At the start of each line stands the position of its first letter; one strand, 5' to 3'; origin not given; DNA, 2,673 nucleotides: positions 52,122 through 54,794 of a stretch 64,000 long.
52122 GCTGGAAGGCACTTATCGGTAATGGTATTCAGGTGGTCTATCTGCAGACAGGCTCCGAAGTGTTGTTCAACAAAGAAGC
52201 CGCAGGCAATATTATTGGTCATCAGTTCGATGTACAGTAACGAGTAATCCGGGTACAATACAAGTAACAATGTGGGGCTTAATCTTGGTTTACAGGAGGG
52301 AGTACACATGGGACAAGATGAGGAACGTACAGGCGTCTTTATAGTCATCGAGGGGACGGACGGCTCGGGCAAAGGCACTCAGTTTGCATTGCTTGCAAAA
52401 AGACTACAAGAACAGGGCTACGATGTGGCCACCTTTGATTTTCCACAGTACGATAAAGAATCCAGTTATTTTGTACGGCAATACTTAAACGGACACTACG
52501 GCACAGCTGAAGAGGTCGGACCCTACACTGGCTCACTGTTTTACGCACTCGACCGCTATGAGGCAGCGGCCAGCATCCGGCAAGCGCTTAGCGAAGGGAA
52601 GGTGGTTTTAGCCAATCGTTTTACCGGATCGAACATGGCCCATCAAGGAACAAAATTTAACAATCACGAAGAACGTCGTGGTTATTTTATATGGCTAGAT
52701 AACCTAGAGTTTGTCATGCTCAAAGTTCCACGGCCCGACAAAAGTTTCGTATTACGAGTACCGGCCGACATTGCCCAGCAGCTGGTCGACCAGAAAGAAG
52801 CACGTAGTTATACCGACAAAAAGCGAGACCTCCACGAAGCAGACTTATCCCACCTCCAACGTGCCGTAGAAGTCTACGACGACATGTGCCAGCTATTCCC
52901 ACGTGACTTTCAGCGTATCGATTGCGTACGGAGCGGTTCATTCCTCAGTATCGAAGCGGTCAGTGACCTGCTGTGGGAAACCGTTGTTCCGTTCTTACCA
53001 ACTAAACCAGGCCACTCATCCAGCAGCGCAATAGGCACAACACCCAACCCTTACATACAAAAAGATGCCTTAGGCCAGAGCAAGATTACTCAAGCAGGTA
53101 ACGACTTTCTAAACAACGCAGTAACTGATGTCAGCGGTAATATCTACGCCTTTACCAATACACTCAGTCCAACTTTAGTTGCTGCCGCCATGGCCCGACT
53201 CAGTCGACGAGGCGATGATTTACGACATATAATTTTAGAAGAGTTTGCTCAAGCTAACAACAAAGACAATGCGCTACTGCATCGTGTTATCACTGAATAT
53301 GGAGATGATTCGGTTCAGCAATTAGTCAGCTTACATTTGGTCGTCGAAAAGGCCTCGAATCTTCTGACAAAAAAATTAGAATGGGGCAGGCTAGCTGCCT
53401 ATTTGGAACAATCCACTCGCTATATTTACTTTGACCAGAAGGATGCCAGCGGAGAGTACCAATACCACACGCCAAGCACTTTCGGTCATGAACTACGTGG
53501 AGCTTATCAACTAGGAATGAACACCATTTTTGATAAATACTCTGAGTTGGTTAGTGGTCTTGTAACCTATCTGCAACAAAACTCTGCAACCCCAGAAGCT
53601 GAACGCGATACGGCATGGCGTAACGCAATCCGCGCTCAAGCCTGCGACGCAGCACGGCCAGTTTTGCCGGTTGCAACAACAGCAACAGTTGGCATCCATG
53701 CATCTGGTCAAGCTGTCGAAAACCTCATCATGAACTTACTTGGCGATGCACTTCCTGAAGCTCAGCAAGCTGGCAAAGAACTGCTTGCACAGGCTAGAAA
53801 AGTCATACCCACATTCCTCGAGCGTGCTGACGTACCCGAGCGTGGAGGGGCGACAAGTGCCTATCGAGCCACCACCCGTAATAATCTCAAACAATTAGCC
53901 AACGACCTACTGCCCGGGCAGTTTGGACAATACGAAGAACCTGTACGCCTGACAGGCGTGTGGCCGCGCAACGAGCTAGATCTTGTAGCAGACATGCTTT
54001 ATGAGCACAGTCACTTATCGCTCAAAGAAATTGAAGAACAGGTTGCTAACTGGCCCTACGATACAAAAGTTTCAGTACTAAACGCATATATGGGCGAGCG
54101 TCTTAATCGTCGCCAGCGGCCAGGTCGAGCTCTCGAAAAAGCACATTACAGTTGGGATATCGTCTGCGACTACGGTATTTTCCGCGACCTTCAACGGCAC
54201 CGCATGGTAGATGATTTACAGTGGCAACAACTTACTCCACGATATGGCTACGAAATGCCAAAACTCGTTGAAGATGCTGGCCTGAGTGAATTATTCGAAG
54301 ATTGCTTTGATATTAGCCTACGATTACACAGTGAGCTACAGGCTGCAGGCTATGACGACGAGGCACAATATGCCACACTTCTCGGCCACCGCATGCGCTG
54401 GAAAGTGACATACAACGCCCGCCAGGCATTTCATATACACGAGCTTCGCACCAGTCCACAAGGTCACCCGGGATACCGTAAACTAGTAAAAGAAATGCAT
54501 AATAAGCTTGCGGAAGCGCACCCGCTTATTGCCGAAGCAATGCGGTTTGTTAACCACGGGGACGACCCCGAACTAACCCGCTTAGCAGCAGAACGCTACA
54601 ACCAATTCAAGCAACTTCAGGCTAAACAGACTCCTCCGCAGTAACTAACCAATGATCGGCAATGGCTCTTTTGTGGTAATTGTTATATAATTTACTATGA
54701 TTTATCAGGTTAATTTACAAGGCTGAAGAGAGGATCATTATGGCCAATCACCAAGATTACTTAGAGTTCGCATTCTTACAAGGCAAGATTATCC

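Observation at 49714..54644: Divergent supercluster concentrating five pyrimidine-deoxynucleotide enzymes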

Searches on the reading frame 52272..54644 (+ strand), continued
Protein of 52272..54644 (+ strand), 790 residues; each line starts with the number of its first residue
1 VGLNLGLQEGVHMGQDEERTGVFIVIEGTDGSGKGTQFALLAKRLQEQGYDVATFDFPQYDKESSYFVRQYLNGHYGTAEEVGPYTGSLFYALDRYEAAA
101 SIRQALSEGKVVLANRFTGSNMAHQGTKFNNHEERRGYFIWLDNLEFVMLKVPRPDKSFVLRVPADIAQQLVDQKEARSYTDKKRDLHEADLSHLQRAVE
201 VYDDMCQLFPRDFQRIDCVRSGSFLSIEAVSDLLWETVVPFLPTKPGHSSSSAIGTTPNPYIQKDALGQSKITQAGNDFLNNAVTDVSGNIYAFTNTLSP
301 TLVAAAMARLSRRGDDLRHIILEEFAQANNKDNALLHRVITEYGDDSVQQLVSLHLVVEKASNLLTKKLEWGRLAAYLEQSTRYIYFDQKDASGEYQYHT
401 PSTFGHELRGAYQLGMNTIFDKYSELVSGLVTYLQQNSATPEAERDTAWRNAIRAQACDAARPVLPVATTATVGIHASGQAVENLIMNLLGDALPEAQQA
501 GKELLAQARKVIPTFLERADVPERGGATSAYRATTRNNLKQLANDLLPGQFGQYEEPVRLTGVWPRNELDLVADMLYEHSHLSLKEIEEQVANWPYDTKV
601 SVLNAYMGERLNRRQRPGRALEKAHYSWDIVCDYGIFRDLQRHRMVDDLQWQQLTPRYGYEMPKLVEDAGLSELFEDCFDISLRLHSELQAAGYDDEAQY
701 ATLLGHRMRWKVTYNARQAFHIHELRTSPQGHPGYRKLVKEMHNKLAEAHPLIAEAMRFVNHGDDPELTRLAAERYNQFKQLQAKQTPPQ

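Call 71: find_encoding_contigs(protein=P0122, flank=8000, max_places=2)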
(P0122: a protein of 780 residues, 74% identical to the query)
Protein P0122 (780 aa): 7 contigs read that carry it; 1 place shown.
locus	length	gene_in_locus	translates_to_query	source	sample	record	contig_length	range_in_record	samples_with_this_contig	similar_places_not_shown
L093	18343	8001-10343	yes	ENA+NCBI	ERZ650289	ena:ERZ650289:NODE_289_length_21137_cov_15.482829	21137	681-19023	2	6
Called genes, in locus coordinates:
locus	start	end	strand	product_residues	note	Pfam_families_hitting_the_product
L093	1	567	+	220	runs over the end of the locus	PF08433:KTI12, PF13671:AAA_33, PF13207:AAA_17 (faint)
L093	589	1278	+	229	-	PF01863:YgjP-like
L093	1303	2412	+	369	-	PF13188:PAS_8 (weak), PF12860:PAS_7 (faint), PF00512:HisKA, PF02518:HATPase_c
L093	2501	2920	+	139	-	PF00584:SecE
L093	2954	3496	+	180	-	PF02357:NusG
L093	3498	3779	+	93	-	-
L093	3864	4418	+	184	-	-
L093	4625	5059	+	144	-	PF03946:Ribosomal_L11_N, PF00298:Ribosomal_L11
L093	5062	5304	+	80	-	-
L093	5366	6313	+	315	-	PF00687:Ribosomal_L1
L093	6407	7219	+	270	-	PF21448:DNMK (weak)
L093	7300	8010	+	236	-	PF22769:DCD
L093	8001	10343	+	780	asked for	PF02223:Thymidylate_kin, PF02511:Thy1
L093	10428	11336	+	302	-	PF01063:Aminotran_4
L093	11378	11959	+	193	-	-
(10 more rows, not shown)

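Call 72: find_encoding_contigs(protein=P0135, flank=8000, max_places=1)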
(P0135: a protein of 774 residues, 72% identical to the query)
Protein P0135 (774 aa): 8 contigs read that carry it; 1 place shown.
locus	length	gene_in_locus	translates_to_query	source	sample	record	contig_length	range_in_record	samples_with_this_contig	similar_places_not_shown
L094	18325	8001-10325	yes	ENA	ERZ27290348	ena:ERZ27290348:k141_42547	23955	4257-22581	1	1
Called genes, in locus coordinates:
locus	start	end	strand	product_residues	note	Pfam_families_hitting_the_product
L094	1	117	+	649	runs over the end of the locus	-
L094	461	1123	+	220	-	PF08433:KTI12, PF13671:AAA_33, PF13207:AAA_17 (faint)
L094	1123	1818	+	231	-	PF01863:YgjP-like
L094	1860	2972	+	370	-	PF12860:PAS_7 (weak), PF00512:HisKA, PF13581:HATPase_c_2 (weak), PF02518:HATPase_c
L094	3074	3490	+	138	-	PF00584:SecE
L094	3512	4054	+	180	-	PF02357:NusG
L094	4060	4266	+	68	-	-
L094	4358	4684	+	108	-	-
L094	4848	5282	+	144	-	PF03946:Ribosomal_L11_N, PF00298:Ribosomal_L11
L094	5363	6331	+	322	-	PF00687:Ribosomal_L1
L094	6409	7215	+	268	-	PF21448:DNMK (weak)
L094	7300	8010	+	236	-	PF22769:DCD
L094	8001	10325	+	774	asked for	PF02223:Thymidylate_kin, PF02511:Thy1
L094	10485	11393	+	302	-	PF01063:Aminotran_4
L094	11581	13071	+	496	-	PF00682:HMGL-like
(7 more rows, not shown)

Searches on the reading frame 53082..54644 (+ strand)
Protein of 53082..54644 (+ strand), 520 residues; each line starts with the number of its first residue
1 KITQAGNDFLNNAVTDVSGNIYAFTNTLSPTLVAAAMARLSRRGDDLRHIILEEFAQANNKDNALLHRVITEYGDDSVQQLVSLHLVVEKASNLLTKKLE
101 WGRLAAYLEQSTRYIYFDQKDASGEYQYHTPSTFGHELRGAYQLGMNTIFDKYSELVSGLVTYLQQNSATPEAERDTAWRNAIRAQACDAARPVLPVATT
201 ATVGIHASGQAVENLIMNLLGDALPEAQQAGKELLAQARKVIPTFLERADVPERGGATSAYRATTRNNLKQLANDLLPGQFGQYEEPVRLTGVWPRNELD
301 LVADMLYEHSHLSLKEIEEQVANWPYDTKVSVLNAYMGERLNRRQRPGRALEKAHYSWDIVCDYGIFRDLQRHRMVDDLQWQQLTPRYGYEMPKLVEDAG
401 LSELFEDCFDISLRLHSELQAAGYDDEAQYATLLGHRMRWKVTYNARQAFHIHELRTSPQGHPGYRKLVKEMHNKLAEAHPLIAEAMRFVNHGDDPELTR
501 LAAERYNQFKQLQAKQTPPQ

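Call 25: search_solved_structures(query=window:53082-54644:+, show_alignments=2, max_evalue=0.01)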
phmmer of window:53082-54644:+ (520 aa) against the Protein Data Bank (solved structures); distinct sequences matched with E-value up to 0.01: 0.

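Call 47: search_solved_structures(query=A1, show_alignments=2, max_evalue=1)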
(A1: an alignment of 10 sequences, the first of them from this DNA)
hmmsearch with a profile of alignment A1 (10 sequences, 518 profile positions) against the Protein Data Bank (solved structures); distinct sequences matched with E-value up to 1: 3.
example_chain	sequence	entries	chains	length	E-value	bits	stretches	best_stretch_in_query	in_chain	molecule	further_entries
3gwc_A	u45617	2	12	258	0.031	16.2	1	68-246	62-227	Thymidylate synthase thyX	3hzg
9e2g_1T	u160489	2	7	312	0.32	12.9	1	217-298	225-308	PACRGB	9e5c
3d01_A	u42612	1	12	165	0.53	12.2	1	41-104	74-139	Uncharacterized protein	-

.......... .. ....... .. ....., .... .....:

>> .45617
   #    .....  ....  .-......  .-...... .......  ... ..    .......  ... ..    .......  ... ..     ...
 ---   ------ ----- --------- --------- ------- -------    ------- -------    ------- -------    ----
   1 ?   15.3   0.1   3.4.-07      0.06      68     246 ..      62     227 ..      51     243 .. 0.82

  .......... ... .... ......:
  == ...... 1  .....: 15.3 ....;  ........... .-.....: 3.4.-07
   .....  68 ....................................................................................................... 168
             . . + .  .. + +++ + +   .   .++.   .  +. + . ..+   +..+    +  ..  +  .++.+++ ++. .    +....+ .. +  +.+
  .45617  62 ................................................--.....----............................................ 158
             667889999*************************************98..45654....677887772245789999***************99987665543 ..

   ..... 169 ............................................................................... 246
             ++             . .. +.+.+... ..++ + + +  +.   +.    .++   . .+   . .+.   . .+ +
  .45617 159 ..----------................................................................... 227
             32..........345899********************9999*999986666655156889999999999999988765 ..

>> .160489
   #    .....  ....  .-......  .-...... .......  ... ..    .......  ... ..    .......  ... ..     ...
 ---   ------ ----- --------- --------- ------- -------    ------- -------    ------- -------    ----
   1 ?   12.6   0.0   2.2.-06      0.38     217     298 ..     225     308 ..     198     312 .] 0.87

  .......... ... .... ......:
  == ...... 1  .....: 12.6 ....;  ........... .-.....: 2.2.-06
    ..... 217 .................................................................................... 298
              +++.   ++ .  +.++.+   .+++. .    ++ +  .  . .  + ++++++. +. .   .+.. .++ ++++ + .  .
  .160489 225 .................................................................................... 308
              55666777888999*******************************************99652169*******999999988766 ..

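Call 52: predict_structure(alignment_id=A1)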
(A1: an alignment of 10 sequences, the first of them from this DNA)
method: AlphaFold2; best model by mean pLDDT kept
length: 520 residues; sequences in the alignment: 10
mean_pLDDT: 50.8   pTM: 0.39
mean pLDDT of the five models: 50.8, 50.6, 48.1, 46.6, 42.8
residues with pLDDT >= 90: 2; 70-90: 86; 50-70: 159; < 50: 273
segments of 3 or more residues with pLDDT < 50: 1-56, 59-118, 201-207, 254-264, 280-299, 338-390, 437-466, 482-495, 497-499, 517-520
pLDDT, mean of each block of 10 residues (from residue 1): 37 34 32 39 41 48 42 38 43 35 36 44 63 79 83 82 82 61 58 60 48 58 54 62 53 43 54 66 32 35 58 65 69 52 28 25 27 30 31 77 83 75 66 49 26 35 48 54 45 46 56 55
secondary structure, 60 per line:
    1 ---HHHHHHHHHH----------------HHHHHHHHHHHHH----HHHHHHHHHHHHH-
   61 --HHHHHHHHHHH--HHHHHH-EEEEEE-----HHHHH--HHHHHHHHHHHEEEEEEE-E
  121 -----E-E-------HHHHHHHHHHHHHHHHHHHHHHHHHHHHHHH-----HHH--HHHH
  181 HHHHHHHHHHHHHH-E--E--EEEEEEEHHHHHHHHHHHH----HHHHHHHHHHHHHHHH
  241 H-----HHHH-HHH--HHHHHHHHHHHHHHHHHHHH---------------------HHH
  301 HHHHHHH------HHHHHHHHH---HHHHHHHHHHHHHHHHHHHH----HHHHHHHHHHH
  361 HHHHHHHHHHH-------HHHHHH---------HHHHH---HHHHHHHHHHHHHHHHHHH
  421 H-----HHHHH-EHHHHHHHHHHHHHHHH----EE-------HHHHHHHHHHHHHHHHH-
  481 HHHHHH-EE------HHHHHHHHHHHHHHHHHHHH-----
elements in order: H4-13 H30-42 H47-59 H63-73 H76-81 E83-88 H94-98 H101-111 E112-118 H136-166 H177-194 E202-208 H209-220 H225-241 H247-250 H257-276 H298-307 H314-322 H326-345 H350-371 H379-384 H394-398 H402-421 H427-431 H434-449 H463-479 H481-486 H496-515

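Call 54: search_protein_families(library=phrogs, proteins=[window:53082-54644:+], max_evalue=0.001)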
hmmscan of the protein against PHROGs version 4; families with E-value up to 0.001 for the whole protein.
window:53082-54644:+ (520 aa): 1 family
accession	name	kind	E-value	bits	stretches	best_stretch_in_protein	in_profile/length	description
phrog_36506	-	DNA, RNA and nucleotide metabolism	3e-13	50.1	2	31-224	36-211/491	thymidylate synthase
